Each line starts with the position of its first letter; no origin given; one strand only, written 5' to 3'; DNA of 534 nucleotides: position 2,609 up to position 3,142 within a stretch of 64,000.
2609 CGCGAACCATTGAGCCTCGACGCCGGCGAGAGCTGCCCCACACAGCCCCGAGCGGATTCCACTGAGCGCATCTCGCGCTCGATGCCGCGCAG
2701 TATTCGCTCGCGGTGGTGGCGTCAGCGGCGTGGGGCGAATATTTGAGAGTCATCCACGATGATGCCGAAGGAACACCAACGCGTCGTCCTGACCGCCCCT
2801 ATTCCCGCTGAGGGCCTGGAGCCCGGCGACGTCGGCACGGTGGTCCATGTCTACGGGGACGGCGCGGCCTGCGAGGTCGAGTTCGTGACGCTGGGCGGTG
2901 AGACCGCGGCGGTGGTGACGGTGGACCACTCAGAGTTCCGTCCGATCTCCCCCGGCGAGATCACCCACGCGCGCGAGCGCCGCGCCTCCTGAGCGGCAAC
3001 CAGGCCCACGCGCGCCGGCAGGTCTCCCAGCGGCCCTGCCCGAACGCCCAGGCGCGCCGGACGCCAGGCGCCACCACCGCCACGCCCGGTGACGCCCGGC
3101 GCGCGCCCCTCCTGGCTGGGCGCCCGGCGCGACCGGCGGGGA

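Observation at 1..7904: Type I-G-like CRISPR-Cas with split, divergent architecture and no Cascade genes nearby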

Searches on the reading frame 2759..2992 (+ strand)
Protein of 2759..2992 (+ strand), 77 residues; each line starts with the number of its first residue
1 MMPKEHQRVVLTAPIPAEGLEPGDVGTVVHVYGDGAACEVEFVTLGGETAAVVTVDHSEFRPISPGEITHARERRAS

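Call 8: search_protein_families(library=ncbifam, proteins=[window:2759-2989:+], max_evalue=0.01)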
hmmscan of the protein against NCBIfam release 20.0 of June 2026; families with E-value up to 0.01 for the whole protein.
window:2759-2989:+ (77 aa): 0 families

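Call 9: search_protein_families(library=pfam, proteins=[window:2759-2989:+], max_evalue=0.01)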
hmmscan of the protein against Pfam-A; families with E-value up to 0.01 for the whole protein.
window:2759-2989:+ (77 aa): 1 family
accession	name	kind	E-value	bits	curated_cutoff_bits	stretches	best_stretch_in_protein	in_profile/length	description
PF16277.11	DUF4926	-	3.2e-19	68.5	29.1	1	5-61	1-56/57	Domain of unknown function (DUF4926)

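Call 10: find_encoding_contigs(protein=window:2759-2992:+, flank=10000, max_places=6)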
Protein window:2759-2992:+ (77 aa): 4 contigs read that carry it; 3 places shown.
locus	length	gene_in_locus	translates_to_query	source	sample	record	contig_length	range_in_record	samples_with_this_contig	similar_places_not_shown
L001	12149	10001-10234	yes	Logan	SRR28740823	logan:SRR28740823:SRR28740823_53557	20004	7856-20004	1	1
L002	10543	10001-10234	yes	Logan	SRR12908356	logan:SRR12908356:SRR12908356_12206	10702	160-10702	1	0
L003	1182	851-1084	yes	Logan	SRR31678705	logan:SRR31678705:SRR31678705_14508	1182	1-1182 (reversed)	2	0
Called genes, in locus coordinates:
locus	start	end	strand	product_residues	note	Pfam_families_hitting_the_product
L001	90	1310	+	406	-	PF13173:AAA_14, PF13401:AAA_22 (faint), PF13635:DUF4143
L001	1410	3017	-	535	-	-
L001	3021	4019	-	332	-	PF09617:Cas_GSU0053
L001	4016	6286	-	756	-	-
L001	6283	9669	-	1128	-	PF00270:DEAD, PF00271:Helicase_C, PF22590:Cas3-like_C_2, PF02661:Fic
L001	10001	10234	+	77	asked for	PF16277:DUF4926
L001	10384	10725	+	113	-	PF09827:CRISPR_Cas2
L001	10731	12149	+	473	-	?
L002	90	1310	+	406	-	PF13173:AAA_14, PF13401:AAA_22 (faint), PF13635:DUF4143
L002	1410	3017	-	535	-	-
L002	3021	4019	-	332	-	PF09617:Cas_GSU0053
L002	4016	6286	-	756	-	-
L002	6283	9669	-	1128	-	PF00270:DEAD, PF00271:Helicase_C, PF22590:Cas3-like_C_2, PF02661:Fic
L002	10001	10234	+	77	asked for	PF16277:DUF4926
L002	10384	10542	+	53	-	?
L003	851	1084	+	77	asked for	PF16277:DUF4926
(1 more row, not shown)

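Call 12: search_protein_families(library=ncbifam, proteins=[L001:6283-9669:-, L001:4016-6286:-, L001:3021-4019:-, L001:1410-3017:-, L001:90-1310:+], max_evalue=0.01)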
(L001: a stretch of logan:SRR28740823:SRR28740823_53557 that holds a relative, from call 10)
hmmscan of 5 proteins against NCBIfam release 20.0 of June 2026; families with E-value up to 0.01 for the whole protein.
L001:6283-9669:- (1128 aa): 17 families
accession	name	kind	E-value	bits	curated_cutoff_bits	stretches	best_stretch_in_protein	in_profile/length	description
TIGR02621.3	cas3_GSU0051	exception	3.1e-216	721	400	2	3-584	1-591/854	type I-G CRISPR-associated helicase/endonuclease Cas3g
TIGR01587.1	cas3_core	equivalog_domain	3.4e-31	108.7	102.45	2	256-406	205-352/358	CRISPR-associated helicase Cas3'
NF007248.0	PRK09694.1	equivalog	3.5e-13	48.5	569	1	279-374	565-661/878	CRISPR-associated helicase/endonuclease Cas3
TIGR01596.1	cas3_HD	equivalog_domain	2e-08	34.5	43.45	1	613-772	4-103/178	CRISPR-associated endonuclease Cas3''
TIGR02613.1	mob_myst_B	hypoth_equivalog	1.2e-06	28.6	124.4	1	1055-1116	117-183/186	mobile mystery protein B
TIGR04121.1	DEXH_lig_assoc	equivalog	1.3e-06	26.5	850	1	20-94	16-91/804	ligase-associated DNA damage response DEXH box helicase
NF008168.0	PRK10917.2-2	equivalog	2.2e-05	23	718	1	285-357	595-661/795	ATP-dependent DNA helicase RecG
NF008164.0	PRK10917.1-2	equivalog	2.6e-05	22.7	785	1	296-367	513-579/704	ATP-dependent DNA helicase RecG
NF010337.0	PRK13766.1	equivalog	4.6e-05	21.7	610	0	333-393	423-486/781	Hef nuclease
NF008166.0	PRK10917.1-4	equivalog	5e-05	21.6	864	1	285-365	514-587/705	ATP-dependent DNA helicase RecG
NF008165.0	PRK10917.1-3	equivalog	0.00014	20.5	711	1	284-358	492-560/692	ATP-dependent DNA helicase RecG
TIGR00643.1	recG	equivalog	0.00099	17.9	659.4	1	299-358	479-533/629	ATP-dependent DNA helicase RecG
NF008163.0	PRK10917.1-1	equivalog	0.0015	17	796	1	287-355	503-563/692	ATP-dependent DNA helicase RecG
TIGR00580.2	mfd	equivalog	0.0017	16.8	800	1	257-352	625-712/907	transcription-repair coupling factor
NF008167.0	PRK10917.2-1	equivalog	0.003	15.7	995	1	294-357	552-610/744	ATP-dependent DNA helicase RecG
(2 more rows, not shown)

L001:4016-6286:- (756 aa): 1 family
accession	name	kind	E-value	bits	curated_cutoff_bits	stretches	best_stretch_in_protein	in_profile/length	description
TIGR04113.1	cas_csx17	equivalog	1.4e-165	552.9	150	1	4-749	1-717/718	type I-G CRISPR-associated protein Cas8g1/Csx17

L001:3021-4019:- (332 aa): 1 family
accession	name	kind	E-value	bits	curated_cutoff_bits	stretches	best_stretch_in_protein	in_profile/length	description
TIGR02570.1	cas7_GSU0053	equivalog_domain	3.6e-23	82.3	38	1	17-185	13-177/178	type I-G CRISPR-associated RAMP protein Csb1/Cas7g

L001:1410-3017:- (535 aa): 1 family
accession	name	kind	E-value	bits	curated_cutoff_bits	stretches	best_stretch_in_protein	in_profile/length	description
TIGR02165.1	cas5_6_GSU0054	equivalog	4.3e-52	177.9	45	1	3-534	3-491/492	type I-G CRISPR-associated protein Csb2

L001:90-1310:+ (406 aa): 1 family
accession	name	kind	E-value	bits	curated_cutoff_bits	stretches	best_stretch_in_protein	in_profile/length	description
NF033453.1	BREX_3_BrxF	hypoth_equivalog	0.0029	17.3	50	1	16-100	14-94/149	BREX-3 system P-loop-containing protein BrxF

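Call 13: search_protein_families(library=pfam, proteins=[L001:6283-9669:-, L001:4016-6286:-, L001:3021-4019:-, L001:1410-3017:-, L001:90-1310:+], max_evalue=0.01)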
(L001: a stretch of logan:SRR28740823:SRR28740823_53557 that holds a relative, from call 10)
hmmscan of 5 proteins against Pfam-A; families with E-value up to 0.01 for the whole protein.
L001:6283-9669:- (1128 aa): 5 families
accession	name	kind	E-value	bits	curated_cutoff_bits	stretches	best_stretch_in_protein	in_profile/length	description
PF22590.2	Cas3-like_C_2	-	8.1e-22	77.9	27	1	275-374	3-103/106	CRISPR-associated nuclease/helicase Cas3, C-terminal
PF00271.37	Helicase_C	-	6e-10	39.8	23.5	1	270-376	11-110/110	Helicase conserved C-terminal domain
PF02661.23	Fic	-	3e-08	34.8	24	1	979-1079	1-93/93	Fic/DOC family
PF00270.35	DEAD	-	5.1e-08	33.3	26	1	34-210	17-163/167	DEAD/DEAH box helicase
PF18019.7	Cas3_HD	-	0.0048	17.4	23.1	0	641-785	62-146/207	Cas3, HD domain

L001:4016-6286:- (756 aa): 0 families

L001:3021-4019:- (332 aa): 1 family
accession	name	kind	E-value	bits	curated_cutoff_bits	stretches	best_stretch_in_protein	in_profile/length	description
PF09617.15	Cas_GSU0053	-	2.6e-35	122.3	25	1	15-180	2-167/168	CRISPR-associated protein GSU0053 (Cas_GSU0053)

L001:1410-3017:- (535 aa): 0 families

L001:90-1310:+ (406 aa): 4 families
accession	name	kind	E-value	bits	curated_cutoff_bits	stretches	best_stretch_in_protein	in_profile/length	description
PF13635.12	DUF4143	-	1.7e-27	96.6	28.1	1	200-356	2-159/160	Domain of unknown function (DUF4143)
PF13173.12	AAA_14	-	1.8e-21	77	27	1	18-141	2-127/129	AAA domain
PF13401.12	AAA_22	-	1.5e-05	25.7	27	0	48-112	57-123/130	AAA domain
PF13191.12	AAA_16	-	0.0018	19.3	32.6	1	19-122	25-121/167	AAA ATPase domain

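Call 16: find_homologous_proteins(query=L001:6286-9669:-, max_evalue=1e-10)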
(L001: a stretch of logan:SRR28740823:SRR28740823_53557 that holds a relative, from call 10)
Query L001:6286-9669:- (1128 aa): 7995 proteins with E <= 1e-10 among 8000 candidates; the best 120 are listed.
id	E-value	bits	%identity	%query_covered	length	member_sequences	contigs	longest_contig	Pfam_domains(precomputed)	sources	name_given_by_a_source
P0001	0.0e+0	2570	100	100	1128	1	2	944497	PF00270.36,PF00271.38,PF22590.3,PF02661.24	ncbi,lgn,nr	ncbi:Fic family protein [bacterium]|nr:Fic family protein [bacterium]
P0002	0.0e+0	1563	69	90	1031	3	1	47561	PF00270.36,PF00271.38,PF22590.3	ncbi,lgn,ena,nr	ncbi:MAG TPA: helicase-related protein [Candidatus Margulisiibacteriota bacterium]|nr:helicase-relat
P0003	0.0e+0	1551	62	99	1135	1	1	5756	PF00270.36,PF00271.38,PF22590.3,PF02661.24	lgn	-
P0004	0.0e+0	1512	63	98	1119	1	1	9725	PF00270.36,PF00271.38,PF22590.3,PF02661.24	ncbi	ncbi:MAG: Fic family protein, partial [Thermodesulfobacteriota bacterium]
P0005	0.0e+0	1494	61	100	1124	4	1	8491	PF00270.36,PF00271.38,PF22590.3,PF02661.24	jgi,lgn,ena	-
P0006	0.0e+0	1492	61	100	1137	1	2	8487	PF00270.36,PF00271.38,PF22590.3,PF02661.24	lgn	-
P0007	0.0e+0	1480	61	100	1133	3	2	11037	PF00270.36,PF00271.38,PF22590.3,PF02661.24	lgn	-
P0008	0.0e+0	1478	60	100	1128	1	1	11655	PF00270.36,PF00271.38,PF22590.3,PF02661.24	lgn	-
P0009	0.0e+0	1473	61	99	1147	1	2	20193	PF00270.36,PF00271.38,PF22590.3,PF02661.24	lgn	-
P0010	0.0e+0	1472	60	100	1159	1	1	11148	PF00270.36,PF00271.38,PF22590.3,PF02661.24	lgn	-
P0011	0.0e+0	1450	60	99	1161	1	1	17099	PF00270.36,PF00271.38,PF22590.3,PF02661.24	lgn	-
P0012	0.0e+0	1445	60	100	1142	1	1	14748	PF00270.36,PF00271.38,PF22590.3,PF02661.24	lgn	-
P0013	0.0e+0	1443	60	100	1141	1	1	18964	PF00270.36,PF00271.38,PF22590.3,PF02661.24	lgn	-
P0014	0.0e+0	1441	60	100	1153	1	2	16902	PF00270.36,PF00271.38,PF22590.3,PF02661.24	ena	-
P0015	0.0e+0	1433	59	100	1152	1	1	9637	PF00270.36,PF00271.38,PF22590.3,PF02661.24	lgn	-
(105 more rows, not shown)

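Call 24: search_solved_structures(query=L001:6286-9669:-, max_evalue=0.001)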
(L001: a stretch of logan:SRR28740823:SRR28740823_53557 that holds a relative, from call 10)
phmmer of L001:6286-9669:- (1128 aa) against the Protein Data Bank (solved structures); distinct sequences matched with E-value up to 0.001: 14.
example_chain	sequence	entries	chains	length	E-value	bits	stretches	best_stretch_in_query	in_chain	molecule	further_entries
7r2k_A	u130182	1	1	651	7.8e-14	53.5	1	33-383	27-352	CRISPR-associated helicase Cas3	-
8wtk_A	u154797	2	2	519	1.7e-09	39.2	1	278-410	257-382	CRISPR-associated helicase Cas3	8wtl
9yz5_A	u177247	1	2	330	1.7e-07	32.5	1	985-1110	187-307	Protein adenylyltransferase FICD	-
6i7i_A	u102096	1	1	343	1.9e-07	32.4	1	985-1110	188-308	Adenosine monophosphate-protein transferase FICD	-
6i7h_A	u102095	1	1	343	1.9e-07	32.4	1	985-1110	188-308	Adenosine monophosphate-protein transferase FICD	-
6i7g_A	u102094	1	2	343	1.9e-07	32.4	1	985-1110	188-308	Adenosine monophosphate-protein transferase FICD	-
6i7j_A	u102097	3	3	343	1.9e-07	32.4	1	985-1110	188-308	Adenosine monophosphate-protein transferase FICD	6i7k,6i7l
4u0s_A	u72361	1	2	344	1.9e-07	32.4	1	985-1110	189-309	Adenosine monophosphate-protein transferase FICD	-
4u04_A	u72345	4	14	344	1.9e-07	32.4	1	985-1110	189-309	Adenosine monophosphate-protein transferase FICD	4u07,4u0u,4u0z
6zmd_B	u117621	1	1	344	3.8e-07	31.4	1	985-1107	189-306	Protein adenylyltransferase FICD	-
5jj6_A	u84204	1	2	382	2.4e-06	28.7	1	985-1108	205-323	Adenosine monophosphate-protein transferase FICD homolog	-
5jj7_A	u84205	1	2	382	2.4e-06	28.7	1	985-1108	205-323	Adenosine monophosphate-protein transferase FICD homolog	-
7b7z_A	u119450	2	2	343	4.6e-06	27.8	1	985-1110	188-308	Protein adenylyltransferase FICD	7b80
7xux_A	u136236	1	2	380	8.8e-06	26.9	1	965-1079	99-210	Fido domain-containing protein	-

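Call 27: find_related_loci(query=A1, collection=genome_contigs, flank=10000)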
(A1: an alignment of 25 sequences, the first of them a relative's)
Query A1 (1128 aa) in genome_contigs; peptide patterns used: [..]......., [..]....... (x = any residue, [..] = any of these).
600 stretches matched a pattern (row limit reached: there are more); 457 encode a relative of the query (tblastn E <= 1e-3); the best 80 are kept; 80 distinct loci.
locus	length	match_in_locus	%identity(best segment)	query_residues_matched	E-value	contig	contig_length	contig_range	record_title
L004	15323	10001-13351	60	19-1128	0e+0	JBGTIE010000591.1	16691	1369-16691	MAG: Lysobacterales bacterium isolate JTS-RE256 k141_8160401, whole genome shotgun sequence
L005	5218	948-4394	57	1-1124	0e+0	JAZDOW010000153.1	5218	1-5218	MAG: Pseudomonadota bacterium isolate MEGAHIT-group-0.800 k141_20582364, whole genome shotgun sequence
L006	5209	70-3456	59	8-1126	0e+0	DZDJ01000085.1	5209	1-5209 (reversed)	MAG TPA_asm: Edaphobacter aggregans isolate SulCav_PC08_64_59_48 SulCav_PC08-64_13813_length_5209_cov_20.260380, whole g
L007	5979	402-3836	58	3-1128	0e+0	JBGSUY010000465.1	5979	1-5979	MAG: Chromatiaceae bacterium isolate JTS-AC444 k141_1062367, whole genome shotgun sequence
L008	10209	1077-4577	54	1-1127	0e+0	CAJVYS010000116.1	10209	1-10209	MAG TPA_asm: uncultured Gammaproteobacteria bacterium isolate DRR093004_bin.26_MetaBAT_v2.12.1_MAG genome assembly, cont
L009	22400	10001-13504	55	4-1125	0e+0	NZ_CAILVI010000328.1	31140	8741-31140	MAG: uncultured Thiodictyon sp. isolate D14_bin-1308, whole genome shotgun sequence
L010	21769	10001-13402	59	2-1125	0e+0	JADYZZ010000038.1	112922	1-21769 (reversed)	MAG: Rubrivivax sp. isolate SJ592 c_000000465392, whole genome shotgun sequence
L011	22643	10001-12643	65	3-882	0e+0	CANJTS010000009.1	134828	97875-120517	MAG: Gammaproteobacteria bacterium isolate RH-26jul17-313 genome assembly, contig: RH-26jul17-C229, whole genome shotgun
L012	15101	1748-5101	58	7-1124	0e+0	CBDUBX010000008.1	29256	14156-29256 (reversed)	MAG TPA_asm: uncultured Burkholderiales bacterium isolate ERR2431955_maxbin2_8 genome assembly, contig: ERZ23878311.661,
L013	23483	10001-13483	54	1-1124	0e+0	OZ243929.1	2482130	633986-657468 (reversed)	MAG: Gammaproteobacteria bacterium isolate 72789958-d242-401e-9354-60f4c1901bcd genome assembly, chromosome: 1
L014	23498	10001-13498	56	4-1122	0e+0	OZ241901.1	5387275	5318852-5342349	MAG: Gammaproteobacteria bacterium isolate 65898e9d-28f9-48af-9959-824c109e8cbf genome assembly, chromosome: 1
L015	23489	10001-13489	53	1-1128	0e+0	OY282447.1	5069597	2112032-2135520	MAG: uncultured Pseudomonadales bacterium genome assembly, chromosome: 1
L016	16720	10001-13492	54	1-1122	0e+0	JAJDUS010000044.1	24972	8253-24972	MAG: Prochlorococcaceae cyanobacterium jk18x1bzbins.87 k141_773644, whole genome shotgun sequence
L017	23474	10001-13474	53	3-1122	0e+0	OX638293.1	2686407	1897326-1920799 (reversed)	MAG: Rhodothermales bacterium isolate 042ea3ce-0ccb-4c6a-82ee-eaa32ce74e6d genome assembly, chromosome: 1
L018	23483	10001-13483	55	2-1124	0e+0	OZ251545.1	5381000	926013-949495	MAG: Gammaproteobacteria bacterium isolate 804a2bfb-9c7e-4e06-b795-02af6ddb82b1 genome assembly, chromosome: 1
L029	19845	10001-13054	69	1-1017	0e+0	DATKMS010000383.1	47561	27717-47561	MAG TPA_asm: Candidatus Margulisiibacteriota bacterium isolate SMAG_U14717 k141_3707440, whole genome shotgun sequence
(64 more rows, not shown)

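Call 45: search_protein_families(library=padloc, proteins=[P0001, window:2759-2989:+, L001:90-1310:+], max_evalue=0.001)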
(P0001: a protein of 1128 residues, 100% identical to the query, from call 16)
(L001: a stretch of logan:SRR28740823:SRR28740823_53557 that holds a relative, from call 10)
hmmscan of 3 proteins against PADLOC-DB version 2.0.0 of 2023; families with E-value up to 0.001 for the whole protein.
P0001 (1128 aa): 34 families (the best 25 are shown)
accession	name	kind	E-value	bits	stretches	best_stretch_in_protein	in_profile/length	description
PDLC01770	Cas3g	-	1.7e-214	712.5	1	3-870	2-728/733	-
PDLC01769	Cas3g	-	2.8e-100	335.2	3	2-590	6-577/836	-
PDLC00939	Cas3g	-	3.3e-58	195.5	2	3-422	3-443/864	"CRISPR-associated helicase Cas3, subtype Dpsyc"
PDLC01309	Cas3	-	4.5e-55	185.2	2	3-390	2-346/710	CAS-I-U; effector_G3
PDLC00938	Cas3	-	9e-32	108.7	1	256-406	205-352/358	CRISPR-associated helicase Cas3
PDLC01252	Cas3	-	2.1e-30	104.3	1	272-410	196-322/324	CAS-I; effector_G3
PDLC01710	Cas3a1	-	7.2e-29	98.8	1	275-410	447-580/745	Cas3_1_CAS-I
PDLC01761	Cas3b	-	1.2e-28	98.2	1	263-415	440-575/705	-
PDLC01767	Cas3e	-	5.1e-28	96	1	245-377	401-521/680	-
PDLC02080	Cas3b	-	9.8e-26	88.4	1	195-417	411-611/709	-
PDLC01765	Cas3c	-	1.2e-25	88.6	2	250-423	358-505/612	-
PDLC01759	Cas3b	-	9.2e-25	85.5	2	271-418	439-579/711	-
PDLC01757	Cas3b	-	2e-23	80.8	1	272-377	397-495/676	-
PDLC01762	Cas3b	-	6.8e-22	75.8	1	276-384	451-548/692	-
PDLC02079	Cas3b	-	8.4e-21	71.8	1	274-411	430-566/691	-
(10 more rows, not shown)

window:2759-2989:+ (77 aa): 0 families

L001:90-1310:+ (406 aa): 7 families
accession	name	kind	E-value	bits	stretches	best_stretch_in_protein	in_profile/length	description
PDLC04790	PDC-S01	-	5.3e-69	230.9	1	2-406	11-417/422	-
PDLC04789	PDC-S01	-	6.5e-51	171.5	1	3-377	2-358/375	-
PDLC04787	PDC-S01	-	1.9e-27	94.2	1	5-402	14-401/412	-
PDLC04791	PDC-S01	-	8.6e-23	78.7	2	16-135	17-143/395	-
PDLC04788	PDC-S01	-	5e-15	53.4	2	269-357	290-383/448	-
PDLC04786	PDC-S01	-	6.8e-14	49.4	2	277-358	307-388/439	-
PDLC04792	PDC-S01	-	4.6e-11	40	1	16-112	17-121/452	-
